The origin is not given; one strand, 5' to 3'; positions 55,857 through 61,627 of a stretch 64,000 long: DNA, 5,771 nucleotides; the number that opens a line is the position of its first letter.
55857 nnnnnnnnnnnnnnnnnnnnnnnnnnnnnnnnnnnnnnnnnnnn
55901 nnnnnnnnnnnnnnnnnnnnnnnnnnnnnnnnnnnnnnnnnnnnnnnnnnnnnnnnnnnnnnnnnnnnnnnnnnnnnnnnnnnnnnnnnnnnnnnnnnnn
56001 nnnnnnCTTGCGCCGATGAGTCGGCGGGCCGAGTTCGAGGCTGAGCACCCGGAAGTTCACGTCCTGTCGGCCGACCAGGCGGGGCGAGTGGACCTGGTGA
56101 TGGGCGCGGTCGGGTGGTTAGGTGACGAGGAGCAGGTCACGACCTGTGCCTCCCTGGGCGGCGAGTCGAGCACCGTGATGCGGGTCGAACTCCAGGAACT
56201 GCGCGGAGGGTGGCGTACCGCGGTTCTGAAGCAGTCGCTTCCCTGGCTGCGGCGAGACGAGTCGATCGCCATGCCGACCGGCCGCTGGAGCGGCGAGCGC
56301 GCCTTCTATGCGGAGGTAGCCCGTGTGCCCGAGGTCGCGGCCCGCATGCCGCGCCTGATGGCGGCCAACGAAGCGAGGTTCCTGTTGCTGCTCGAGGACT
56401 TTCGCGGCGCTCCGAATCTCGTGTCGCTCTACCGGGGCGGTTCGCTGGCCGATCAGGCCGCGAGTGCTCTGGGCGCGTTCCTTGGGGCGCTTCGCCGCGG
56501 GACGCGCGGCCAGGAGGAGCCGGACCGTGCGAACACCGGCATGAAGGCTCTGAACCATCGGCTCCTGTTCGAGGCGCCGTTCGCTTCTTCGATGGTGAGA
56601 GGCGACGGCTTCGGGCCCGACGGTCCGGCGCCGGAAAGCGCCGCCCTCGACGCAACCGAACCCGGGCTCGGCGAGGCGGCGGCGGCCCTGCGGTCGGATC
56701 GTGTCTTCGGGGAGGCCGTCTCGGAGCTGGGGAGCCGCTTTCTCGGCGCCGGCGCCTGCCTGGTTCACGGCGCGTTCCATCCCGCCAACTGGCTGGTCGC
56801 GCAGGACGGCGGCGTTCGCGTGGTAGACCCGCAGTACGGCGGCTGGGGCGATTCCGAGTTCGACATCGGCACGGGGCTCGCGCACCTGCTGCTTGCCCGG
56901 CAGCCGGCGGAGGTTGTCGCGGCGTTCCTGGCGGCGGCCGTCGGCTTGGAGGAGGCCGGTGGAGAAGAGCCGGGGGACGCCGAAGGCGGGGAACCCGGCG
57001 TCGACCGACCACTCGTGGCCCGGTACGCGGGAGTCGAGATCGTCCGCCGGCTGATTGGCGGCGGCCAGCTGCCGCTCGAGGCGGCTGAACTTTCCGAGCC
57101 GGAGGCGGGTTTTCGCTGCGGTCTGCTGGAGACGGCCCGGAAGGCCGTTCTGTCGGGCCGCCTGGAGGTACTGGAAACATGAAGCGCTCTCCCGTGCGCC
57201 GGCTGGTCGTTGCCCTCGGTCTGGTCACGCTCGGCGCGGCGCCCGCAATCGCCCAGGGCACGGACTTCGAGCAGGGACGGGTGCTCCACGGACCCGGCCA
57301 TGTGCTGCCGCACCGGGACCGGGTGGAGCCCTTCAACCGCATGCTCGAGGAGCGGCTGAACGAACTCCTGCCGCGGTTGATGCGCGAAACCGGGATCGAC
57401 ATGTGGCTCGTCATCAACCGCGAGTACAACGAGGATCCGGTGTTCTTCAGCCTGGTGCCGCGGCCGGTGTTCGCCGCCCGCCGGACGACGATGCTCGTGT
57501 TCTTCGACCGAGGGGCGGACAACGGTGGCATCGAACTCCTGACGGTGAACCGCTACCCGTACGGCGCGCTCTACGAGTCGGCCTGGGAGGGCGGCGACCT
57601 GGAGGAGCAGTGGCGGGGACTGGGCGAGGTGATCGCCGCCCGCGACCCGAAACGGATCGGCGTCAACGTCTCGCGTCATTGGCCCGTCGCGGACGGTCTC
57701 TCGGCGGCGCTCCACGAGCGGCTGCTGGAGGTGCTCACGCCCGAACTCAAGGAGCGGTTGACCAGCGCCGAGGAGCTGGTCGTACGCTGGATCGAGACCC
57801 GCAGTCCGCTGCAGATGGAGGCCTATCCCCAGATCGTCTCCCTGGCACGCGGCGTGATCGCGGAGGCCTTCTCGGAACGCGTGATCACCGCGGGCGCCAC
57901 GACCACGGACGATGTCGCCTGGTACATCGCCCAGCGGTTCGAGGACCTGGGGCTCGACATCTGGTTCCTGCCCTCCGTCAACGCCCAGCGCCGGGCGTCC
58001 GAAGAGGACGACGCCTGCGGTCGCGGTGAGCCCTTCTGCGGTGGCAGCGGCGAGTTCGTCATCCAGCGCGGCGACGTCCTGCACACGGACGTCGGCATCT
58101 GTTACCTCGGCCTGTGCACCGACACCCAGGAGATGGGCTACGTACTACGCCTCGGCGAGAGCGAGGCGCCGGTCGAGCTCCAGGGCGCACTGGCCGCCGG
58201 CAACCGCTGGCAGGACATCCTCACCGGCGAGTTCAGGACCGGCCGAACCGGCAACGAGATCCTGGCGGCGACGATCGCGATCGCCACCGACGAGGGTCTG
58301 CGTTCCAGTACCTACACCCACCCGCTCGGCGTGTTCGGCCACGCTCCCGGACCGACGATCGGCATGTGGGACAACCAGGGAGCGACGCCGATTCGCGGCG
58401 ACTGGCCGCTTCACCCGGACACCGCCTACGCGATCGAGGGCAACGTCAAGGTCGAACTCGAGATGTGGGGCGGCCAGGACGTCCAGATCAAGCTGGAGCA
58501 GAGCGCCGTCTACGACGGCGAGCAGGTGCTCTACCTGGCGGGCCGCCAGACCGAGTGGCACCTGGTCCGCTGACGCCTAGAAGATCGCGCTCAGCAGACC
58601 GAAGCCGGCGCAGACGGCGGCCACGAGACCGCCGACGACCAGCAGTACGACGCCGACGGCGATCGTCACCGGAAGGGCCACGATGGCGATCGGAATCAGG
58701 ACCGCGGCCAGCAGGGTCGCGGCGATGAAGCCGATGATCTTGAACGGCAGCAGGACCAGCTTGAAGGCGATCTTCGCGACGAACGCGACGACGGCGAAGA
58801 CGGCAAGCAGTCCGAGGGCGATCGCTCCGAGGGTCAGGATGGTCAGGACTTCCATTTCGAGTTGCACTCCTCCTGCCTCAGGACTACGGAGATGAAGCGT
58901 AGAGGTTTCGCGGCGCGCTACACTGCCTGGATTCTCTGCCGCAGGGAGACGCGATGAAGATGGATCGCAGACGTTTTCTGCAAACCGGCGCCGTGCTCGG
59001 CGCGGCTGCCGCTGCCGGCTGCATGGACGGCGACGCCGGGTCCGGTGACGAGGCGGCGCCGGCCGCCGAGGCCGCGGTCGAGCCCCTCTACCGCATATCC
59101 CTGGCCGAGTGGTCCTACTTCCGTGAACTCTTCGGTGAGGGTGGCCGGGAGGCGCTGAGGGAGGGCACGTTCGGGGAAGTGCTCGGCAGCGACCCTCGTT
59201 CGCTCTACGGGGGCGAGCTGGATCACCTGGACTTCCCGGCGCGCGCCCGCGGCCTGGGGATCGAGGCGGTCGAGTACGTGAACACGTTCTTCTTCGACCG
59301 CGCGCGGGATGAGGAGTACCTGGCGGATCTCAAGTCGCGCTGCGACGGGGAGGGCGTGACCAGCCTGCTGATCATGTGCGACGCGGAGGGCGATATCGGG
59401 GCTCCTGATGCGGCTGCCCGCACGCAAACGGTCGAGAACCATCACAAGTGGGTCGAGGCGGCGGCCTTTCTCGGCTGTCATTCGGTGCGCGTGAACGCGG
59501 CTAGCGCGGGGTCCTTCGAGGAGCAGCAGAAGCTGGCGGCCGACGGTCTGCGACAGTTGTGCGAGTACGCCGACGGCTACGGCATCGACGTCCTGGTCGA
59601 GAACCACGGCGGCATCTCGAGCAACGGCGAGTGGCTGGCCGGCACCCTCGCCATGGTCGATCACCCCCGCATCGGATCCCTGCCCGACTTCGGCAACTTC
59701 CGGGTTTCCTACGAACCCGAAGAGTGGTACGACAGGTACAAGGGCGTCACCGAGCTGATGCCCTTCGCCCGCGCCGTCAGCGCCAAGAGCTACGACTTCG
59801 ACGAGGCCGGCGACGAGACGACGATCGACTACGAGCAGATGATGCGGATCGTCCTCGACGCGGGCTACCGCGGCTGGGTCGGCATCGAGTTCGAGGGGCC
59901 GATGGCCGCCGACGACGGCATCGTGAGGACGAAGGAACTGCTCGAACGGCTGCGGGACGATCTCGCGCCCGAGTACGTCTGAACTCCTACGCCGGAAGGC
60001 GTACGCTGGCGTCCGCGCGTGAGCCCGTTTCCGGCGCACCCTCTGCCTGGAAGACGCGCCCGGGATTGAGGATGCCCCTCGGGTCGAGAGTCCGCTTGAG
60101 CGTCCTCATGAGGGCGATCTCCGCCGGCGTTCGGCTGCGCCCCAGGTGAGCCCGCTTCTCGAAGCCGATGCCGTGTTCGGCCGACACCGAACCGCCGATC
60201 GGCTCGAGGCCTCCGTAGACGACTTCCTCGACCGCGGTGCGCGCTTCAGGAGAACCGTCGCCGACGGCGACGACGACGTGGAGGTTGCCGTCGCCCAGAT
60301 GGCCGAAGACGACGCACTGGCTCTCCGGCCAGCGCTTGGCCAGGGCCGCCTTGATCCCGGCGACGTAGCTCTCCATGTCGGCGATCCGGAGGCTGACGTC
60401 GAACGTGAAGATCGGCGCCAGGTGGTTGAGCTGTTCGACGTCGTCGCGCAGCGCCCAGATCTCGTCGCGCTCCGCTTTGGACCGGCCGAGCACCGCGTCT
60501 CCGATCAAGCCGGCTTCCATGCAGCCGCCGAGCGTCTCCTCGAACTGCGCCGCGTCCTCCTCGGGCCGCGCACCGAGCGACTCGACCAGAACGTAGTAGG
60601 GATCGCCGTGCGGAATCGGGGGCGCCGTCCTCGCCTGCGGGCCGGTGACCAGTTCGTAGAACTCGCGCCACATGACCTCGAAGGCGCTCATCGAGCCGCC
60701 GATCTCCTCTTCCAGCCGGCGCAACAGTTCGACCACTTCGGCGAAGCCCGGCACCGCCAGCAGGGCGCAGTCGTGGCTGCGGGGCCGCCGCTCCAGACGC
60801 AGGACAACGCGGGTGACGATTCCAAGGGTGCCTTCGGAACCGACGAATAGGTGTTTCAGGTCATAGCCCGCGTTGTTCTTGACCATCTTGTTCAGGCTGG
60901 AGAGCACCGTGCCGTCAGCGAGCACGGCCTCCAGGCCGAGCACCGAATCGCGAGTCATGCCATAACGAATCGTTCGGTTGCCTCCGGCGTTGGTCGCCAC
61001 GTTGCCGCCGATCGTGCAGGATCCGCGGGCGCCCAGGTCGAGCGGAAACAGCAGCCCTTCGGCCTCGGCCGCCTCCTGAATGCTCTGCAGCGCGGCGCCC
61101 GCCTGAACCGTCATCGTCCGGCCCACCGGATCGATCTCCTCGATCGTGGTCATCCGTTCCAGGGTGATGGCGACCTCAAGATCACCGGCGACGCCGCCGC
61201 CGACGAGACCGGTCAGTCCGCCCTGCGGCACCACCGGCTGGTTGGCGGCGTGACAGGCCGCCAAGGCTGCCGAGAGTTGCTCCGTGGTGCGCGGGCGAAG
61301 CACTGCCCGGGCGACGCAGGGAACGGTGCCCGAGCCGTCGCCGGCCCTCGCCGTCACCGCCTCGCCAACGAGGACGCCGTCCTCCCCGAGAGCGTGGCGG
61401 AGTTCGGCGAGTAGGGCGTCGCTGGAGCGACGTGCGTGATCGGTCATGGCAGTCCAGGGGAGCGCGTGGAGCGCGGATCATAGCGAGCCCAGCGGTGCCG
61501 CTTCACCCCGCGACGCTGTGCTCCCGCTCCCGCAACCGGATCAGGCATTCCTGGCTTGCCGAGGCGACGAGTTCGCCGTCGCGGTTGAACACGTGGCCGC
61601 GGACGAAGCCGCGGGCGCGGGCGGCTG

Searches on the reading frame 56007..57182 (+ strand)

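Call 17: search_protein_families(library=ncbifam, proteins=[window:56007-57182:+], max_evalue=1e-15)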
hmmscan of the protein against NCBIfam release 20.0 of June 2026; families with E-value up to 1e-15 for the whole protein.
window:56007-57182:+ (391 aa): 1 family
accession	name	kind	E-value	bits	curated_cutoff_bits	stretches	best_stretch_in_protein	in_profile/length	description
TIGR01767.2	MTRK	equivalog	5.7e-17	61.9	275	0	219-298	195-273/401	S-methyl-5-thioribose kinase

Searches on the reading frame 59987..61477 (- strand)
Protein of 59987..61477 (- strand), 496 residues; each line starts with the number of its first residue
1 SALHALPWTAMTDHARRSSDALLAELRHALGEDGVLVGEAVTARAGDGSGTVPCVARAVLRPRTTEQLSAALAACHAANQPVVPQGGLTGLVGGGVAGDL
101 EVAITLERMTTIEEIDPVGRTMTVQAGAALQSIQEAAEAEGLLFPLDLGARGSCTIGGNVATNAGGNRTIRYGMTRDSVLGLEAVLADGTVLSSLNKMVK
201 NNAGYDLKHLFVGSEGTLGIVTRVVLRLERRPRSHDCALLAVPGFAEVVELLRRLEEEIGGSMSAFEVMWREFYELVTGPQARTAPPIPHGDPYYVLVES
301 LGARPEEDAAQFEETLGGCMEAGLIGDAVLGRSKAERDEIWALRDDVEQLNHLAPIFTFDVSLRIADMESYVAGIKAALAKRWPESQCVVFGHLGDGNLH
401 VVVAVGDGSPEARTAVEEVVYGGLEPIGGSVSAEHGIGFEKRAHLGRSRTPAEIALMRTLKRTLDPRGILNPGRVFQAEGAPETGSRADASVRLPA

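Call 17: search_protein_families(library=ncbifam, proteins=[window:59987-61477:-], max_evalue=1e-15)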
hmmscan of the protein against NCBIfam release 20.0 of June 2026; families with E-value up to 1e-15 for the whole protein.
window:59987-61477:- (496 aa): 4 families
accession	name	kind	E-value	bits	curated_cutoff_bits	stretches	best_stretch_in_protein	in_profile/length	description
TIGR00387.1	glcD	equivalog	3.1e-76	256.9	567.9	1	59-474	1-413/413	glycolate oxidase subunit GlcD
NF008408.0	PRK11230.1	equivalog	3.1e-49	167.8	897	1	18-474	17-470/499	glycolate oxidase subunit GlcD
NF008439.0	PRK11282.1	equivalog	1.2e-26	93.4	284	1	64-240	7-182/358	glycolate oxidase subunit GlcE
NF049975.1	2HglutDHaseYdiJ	equivalog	1.5e-24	85.9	1350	1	56-196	52-194/1018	D-2-hydroxyglutarate dehydrogenase YdiJ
